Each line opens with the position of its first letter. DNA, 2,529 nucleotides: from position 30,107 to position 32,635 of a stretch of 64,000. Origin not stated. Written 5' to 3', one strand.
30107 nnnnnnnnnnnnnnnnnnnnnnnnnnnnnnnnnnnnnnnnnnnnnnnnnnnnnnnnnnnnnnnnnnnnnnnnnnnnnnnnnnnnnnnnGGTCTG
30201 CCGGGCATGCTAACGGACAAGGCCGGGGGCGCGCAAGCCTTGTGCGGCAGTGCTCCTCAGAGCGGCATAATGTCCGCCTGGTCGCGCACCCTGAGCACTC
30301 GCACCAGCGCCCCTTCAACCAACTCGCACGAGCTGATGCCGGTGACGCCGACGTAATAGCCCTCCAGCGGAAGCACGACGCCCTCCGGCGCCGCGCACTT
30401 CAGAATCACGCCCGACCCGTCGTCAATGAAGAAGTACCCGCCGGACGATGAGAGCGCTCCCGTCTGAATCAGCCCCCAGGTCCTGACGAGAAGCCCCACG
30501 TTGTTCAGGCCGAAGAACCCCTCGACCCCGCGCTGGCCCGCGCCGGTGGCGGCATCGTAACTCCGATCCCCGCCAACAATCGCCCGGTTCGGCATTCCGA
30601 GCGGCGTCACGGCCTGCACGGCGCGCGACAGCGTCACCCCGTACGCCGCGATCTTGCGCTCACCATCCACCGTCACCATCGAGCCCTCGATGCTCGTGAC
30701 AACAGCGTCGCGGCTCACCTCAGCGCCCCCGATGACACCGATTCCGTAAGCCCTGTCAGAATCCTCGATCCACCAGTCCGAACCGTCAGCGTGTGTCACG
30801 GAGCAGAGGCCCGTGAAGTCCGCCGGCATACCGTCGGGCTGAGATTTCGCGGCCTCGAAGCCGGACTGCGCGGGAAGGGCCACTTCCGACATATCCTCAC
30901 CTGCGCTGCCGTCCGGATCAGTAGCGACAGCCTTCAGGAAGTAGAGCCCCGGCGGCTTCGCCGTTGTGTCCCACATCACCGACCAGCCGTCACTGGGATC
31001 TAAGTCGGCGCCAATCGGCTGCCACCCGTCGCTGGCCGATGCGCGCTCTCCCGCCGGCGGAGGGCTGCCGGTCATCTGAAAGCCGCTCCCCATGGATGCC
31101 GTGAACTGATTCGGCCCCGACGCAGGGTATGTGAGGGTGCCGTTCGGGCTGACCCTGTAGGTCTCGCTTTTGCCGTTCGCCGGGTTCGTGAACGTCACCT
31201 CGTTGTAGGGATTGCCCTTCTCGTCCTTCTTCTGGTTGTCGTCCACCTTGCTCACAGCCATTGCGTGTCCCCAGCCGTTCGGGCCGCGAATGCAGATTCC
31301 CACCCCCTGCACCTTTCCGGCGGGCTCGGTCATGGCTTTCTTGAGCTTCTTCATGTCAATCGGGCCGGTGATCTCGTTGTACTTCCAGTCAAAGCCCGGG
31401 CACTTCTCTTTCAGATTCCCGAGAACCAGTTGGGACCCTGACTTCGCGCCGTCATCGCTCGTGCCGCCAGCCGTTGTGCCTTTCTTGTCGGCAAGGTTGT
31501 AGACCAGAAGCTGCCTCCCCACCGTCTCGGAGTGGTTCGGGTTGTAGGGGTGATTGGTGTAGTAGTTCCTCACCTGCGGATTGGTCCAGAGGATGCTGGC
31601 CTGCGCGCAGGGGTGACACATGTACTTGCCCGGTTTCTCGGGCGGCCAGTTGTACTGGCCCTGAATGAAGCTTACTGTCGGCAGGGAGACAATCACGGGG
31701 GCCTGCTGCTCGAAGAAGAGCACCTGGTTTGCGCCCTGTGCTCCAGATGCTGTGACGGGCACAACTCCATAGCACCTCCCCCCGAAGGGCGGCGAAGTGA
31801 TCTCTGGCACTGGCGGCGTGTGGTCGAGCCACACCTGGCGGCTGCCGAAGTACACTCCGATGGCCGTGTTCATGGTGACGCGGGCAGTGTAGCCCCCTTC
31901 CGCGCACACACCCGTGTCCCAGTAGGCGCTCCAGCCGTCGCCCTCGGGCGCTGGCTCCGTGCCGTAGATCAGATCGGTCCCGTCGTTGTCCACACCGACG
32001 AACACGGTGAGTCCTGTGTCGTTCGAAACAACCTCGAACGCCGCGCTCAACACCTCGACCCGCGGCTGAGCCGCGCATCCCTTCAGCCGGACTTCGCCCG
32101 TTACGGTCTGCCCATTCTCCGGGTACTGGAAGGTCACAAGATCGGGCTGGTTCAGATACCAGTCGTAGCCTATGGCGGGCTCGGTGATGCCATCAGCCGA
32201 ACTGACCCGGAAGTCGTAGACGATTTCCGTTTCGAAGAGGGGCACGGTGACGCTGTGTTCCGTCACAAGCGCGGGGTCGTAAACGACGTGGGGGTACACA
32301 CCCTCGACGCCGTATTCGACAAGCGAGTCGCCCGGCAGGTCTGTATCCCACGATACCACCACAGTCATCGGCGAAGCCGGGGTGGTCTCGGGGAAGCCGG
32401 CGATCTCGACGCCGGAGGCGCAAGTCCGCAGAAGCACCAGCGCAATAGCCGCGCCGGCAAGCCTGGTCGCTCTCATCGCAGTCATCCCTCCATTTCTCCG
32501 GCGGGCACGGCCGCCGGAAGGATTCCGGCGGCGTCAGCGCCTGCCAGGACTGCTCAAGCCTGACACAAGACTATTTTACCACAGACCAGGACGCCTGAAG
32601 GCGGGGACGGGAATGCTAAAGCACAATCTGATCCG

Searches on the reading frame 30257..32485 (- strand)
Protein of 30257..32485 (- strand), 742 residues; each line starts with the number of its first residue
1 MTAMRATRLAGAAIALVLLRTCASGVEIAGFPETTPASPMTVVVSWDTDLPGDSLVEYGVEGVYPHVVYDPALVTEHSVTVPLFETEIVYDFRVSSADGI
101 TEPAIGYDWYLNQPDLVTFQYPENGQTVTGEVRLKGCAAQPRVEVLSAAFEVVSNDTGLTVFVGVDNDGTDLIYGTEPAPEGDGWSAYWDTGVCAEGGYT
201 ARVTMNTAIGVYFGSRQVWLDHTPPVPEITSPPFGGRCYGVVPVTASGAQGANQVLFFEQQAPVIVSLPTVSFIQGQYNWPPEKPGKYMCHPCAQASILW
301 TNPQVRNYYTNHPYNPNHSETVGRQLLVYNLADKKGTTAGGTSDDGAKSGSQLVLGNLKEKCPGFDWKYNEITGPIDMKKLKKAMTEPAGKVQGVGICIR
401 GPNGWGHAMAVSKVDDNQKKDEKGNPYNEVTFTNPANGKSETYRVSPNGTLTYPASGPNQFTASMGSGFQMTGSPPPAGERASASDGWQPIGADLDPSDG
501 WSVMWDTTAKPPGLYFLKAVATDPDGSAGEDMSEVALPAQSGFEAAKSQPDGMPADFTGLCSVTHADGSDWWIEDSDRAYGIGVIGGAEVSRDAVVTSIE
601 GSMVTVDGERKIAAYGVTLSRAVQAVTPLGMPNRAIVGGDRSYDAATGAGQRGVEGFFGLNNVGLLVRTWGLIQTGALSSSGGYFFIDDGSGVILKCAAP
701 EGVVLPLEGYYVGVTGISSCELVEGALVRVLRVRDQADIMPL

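Call 8: search_protein_families(library=pfam, proteins=[window:30257-32485:-], max_evalue=0.001)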
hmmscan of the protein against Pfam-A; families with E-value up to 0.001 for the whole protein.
window:30257-32485:- (742 aa): 0 families

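Call 40: search_protein_families(library=pfam, proteins=[window:30260-32485:-], max_evalue=10)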
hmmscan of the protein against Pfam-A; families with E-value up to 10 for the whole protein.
window:30260-32485:- (742 aa): 1 family
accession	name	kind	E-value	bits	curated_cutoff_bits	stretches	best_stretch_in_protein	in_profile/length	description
PF17957.7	Big_7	-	0.088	13.9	24.1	1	117-166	3-47/70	Bacterial Ig domain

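Call 72: find_encoding_contigs(protein=window:30257-32485:-, flank=10000, max_places=10)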
Protein window:30257-32485:- (742 aa): no gene with exactly this product is on record in the collection.

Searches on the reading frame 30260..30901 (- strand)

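Call 40: search_protein_families(library=pfam, proteins=[window:30260-30901:-], max_evalue=10)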
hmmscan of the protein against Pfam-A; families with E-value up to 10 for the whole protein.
window:30260-30901:- (214 aa): 2 families
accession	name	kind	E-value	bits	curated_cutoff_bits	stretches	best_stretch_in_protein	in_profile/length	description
PF16100.11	RMI2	-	0.27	11.4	29.4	1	153-207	55-113/132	RecQ-mediated genome instability protein 2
PF19135.5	DUF5818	-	1.2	9.2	27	1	147-205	1-54/57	Protein of unknown function (DUF5818)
